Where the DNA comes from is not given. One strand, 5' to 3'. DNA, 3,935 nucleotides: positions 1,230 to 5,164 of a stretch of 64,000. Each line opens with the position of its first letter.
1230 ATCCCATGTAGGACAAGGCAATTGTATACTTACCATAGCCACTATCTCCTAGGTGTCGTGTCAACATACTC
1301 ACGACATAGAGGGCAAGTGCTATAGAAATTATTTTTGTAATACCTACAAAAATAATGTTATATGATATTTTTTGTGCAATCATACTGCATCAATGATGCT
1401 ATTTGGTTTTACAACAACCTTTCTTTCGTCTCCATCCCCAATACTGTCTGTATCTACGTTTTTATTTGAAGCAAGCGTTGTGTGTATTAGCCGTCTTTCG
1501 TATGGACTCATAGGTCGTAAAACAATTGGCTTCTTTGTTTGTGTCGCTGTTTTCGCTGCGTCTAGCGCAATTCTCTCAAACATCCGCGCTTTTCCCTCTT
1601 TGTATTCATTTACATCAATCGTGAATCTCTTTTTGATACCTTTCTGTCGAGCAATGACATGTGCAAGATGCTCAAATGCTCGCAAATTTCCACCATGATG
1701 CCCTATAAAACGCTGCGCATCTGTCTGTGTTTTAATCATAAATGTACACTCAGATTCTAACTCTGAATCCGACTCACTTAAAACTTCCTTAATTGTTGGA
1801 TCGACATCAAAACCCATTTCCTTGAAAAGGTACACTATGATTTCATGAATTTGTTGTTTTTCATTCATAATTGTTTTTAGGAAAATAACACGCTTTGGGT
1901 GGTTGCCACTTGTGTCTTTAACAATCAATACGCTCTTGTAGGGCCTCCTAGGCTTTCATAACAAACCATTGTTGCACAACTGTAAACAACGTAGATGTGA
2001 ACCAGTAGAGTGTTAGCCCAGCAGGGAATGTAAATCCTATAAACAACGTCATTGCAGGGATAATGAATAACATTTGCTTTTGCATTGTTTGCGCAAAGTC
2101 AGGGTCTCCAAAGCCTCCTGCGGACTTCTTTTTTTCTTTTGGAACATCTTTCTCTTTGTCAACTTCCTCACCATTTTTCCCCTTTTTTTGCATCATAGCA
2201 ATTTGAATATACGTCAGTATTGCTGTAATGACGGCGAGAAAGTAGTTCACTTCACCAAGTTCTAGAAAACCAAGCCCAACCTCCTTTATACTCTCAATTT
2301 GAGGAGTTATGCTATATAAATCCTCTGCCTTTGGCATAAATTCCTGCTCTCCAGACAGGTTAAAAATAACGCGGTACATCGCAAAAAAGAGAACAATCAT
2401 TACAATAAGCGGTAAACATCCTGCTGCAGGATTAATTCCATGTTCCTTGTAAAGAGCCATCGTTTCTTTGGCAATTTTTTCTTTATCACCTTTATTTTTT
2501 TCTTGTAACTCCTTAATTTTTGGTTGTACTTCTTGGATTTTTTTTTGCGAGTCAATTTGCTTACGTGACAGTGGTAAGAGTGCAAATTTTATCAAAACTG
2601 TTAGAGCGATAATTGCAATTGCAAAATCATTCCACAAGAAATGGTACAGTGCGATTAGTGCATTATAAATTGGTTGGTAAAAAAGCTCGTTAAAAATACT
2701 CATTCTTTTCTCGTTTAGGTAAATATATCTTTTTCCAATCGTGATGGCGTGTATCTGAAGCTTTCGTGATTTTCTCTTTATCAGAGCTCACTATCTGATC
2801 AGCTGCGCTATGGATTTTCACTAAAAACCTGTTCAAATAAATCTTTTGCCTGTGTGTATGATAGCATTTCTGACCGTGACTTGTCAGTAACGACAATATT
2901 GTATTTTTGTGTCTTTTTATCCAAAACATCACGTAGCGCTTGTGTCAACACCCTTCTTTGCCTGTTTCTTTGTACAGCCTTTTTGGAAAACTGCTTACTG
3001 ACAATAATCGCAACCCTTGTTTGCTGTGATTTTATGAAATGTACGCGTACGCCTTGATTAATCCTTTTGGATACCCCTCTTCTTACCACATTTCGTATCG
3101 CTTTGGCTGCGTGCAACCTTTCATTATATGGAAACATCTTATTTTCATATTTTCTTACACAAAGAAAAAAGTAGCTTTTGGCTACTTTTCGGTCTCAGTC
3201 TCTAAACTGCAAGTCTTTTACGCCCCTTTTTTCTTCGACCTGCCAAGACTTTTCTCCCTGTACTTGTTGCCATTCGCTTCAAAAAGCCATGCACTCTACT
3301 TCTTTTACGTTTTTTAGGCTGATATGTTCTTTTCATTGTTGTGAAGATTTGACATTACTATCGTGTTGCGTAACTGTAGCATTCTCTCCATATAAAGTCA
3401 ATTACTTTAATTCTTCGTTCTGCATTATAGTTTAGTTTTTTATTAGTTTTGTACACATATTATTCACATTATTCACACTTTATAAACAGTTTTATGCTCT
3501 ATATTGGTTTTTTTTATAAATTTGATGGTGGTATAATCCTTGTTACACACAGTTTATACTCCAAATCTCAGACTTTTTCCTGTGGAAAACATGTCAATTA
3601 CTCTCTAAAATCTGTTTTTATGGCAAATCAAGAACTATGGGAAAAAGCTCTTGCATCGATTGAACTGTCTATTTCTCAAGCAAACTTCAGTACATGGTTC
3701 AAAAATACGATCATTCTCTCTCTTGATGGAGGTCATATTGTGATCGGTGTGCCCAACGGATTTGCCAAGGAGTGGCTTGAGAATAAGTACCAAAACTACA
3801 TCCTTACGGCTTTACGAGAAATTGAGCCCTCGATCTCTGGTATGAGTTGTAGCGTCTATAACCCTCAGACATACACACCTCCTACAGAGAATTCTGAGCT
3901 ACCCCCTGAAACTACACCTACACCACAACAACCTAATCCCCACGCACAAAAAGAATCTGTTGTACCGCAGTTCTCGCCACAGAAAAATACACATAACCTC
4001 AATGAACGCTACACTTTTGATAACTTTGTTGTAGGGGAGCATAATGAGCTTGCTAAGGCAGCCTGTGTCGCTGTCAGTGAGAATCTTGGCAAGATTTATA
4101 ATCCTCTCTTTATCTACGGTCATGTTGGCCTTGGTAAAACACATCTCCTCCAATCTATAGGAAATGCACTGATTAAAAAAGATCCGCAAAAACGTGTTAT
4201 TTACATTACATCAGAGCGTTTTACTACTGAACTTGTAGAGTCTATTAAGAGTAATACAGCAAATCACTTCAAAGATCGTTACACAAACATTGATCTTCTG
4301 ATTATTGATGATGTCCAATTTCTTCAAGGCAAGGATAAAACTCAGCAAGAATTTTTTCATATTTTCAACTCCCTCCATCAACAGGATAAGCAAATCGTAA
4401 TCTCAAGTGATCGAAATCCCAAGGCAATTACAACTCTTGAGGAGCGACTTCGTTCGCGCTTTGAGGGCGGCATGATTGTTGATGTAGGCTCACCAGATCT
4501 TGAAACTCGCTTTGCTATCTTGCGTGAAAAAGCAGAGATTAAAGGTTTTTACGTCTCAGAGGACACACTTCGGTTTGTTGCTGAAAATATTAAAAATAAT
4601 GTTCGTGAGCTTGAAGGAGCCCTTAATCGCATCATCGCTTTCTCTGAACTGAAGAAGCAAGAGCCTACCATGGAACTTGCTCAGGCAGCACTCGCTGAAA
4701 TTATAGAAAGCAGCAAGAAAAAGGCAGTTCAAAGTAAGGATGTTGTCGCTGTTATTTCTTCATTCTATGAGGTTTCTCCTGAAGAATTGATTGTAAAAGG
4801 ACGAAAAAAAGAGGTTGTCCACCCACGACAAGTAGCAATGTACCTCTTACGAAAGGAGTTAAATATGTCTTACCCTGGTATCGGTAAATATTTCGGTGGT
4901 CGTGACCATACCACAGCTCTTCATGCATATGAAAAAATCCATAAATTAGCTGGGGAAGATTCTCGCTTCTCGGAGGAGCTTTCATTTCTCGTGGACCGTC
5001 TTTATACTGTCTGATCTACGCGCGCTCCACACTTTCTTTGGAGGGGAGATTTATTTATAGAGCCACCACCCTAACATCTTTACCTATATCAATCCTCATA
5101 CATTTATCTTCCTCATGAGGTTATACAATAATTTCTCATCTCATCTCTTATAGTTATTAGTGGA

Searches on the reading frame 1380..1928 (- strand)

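Call 10: search_protein_families(library=pfam, proteins=[window:1380-1928:-], max_evalue=0.001)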
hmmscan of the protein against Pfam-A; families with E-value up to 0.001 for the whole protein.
window:1380-1928:- (182 aa): 1 family
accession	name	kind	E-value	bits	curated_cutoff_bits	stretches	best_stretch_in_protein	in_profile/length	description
PF01424.28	R3H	-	1.6e-17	63.7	26.8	1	117-175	3-60/60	R3H domain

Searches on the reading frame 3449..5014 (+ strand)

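Call 10: search_protein_families(library=pfam, proteins=[window:3449-5014:+], max_evalue=0.001)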
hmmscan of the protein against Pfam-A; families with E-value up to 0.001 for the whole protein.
window:3449-5014:+ (521 aa): 9 families
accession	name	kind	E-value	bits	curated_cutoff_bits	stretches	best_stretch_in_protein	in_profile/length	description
PF00308.24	Bac_DnaA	-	4.5e-71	238.7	23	1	184-345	1-162/162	Bacterial DnaA ATPAse domain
PF08299.17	Bac_DnaA_C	-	2.1e-25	89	31.5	1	431-497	3-69/69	Bacterial dnaA protein helix-turn-helix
PF11638.13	DnaA_N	-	1.2e-14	54.2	24.6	1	61-123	1-64/65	DnaA N-terminal domain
PF01695.23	IstB_IS21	-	3.4e-08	33.7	24.1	1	220-321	95-193/238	IstB-like ATP binding protein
PF01637.24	ATPase_2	-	2.8e-06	27.8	33.2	1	217-329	20-124/225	ATPase domain predominantly from Archaea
PF13401.12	AAA_22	-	6.2e-06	27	27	0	220-314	8-114/130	AAA domain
PF13173.12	AAA_14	-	3.1e-05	24.4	27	1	219-337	4-114/129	AAA domain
PF00004.35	AAA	-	3.5e-05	24.7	21.2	1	221-339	2-124/131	ATPase family associated with various cellular activities (AAA)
PF04851.21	ResIII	-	0.001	19.5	22.5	0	208-328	14-114/164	Type III restriction enzyme, res subunit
